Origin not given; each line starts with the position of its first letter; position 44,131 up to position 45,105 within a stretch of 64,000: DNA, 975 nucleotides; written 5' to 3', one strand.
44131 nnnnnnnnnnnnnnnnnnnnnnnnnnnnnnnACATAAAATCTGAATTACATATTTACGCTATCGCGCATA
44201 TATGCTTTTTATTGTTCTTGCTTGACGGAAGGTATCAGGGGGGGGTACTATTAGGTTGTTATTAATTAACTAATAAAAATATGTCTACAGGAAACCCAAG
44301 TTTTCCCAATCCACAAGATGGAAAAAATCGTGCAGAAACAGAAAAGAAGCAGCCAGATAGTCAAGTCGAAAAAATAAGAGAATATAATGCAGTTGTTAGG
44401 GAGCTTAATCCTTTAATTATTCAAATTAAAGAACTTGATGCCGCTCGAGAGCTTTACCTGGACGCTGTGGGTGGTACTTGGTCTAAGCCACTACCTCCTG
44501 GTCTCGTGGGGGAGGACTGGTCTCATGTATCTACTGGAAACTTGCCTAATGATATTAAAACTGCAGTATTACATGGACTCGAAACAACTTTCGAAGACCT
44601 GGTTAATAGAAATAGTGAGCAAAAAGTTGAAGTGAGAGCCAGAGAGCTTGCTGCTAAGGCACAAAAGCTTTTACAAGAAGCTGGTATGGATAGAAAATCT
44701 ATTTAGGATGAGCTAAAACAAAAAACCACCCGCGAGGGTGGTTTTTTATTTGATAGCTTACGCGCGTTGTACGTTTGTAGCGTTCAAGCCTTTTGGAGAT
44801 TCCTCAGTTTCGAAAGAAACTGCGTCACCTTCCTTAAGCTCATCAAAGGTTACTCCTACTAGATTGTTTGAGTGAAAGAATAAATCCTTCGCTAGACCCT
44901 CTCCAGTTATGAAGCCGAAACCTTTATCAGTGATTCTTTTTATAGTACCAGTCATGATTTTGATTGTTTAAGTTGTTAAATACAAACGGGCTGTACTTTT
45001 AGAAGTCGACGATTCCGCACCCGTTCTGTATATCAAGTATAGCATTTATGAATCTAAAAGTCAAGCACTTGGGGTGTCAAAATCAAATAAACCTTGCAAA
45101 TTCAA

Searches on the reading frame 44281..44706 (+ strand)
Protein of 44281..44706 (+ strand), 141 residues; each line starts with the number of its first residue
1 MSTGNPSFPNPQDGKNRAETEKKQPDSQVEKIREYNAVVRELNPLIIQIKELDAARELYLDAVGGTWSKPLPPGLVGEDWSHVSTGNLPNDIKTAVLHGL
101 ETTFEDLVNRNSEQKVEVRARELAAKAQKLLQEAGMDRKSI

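Call 3: search_protein_families(library=pfam, proteins=[window:44281-44706:+], max_evalue=1)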
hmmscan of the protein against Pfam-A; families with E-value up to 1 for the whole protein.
window:44281-44706:+ (141 aa): 1 family
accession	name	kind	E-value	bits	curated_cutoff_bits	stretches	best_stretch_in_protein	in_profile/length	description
PF23669.1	WH_MCM2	-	0.15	12.7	27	1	102-130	19-47/75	DNA replication licensing factor MCM2-like, winged-helix domain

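Call 15: search_protein_families(library=ncbifam, proteins=[window:44281-44706:+], max_evalue=1)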
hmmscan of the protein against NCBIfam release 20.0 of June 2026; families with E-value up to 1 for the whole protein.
window:44281-44706:+ (141 aa): 0 families

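Call 16: search_protein_families(library=padloc, proteins=[window:44281-44706:+], max_evalue=1)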
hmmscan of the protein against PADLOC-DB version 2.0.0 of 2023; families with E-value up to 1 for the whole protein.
window:44281-44706:+ (141 aa): 0 families

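Call 102: find_homologous_proteins(query=window:44281-44703:+, max_evalue=0.001)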
Query window:44281-44703:+ (141 aa): 1 proteins with E <= 0.001 among 55 candidates.
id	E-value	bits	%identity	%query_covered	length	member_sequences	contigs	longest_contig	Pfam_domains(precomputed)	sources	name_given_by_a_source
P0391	1.6e-86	305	100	100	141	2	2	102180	-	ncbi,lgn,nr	ncbi:MAG: hypothetical protein KBD55_01240 [Candidatus Pacebacteria bacterium]|nr:hypothetical prote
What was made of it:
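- Tried and rejected: The 141-aa protein has no relatives in the database (call 102).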

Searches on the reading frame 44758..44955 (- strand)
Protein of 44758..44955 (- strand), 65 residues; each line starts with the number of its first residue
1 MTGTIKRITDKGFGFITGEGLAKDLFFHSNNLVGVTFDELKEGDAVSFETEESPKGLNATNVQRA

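Call 3: search_protein_families(library=pfam, proteins=[window:44758-44955:-], max_evalue=1)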
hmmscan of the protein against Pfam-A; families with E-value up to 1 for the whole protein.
window:44758-44955:- (65 aa): 5 families
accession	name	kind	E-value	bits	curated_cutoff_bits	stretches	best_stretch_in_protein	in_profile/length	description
PF00313.28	CSD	-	8.1e-19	67.7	27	1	1-64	1-65/66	'Cold-shock' DNA-binding domain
PF08206.17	OB_RNB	-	0.0035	17.5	24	1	7-35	4-32/58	Ribonuclease B OB domain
PF22707.2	S1CSD-TOTE-2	-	0.011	16.2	27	1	2-26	4-21/60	S1/CSD-like domain 2 of the TOTE conflict systems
PF11604.15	CusF_Ec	-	0.016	15.5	27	1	36-63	44-71/72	Copper binding periplasmic protein CusF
PF21579.3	PabTrmU54_TRAM_dom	-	0.14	12.6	27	1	1-16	1-16/56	tRNA (uracil(54)-C(5))-methyltransferase, TRAM domain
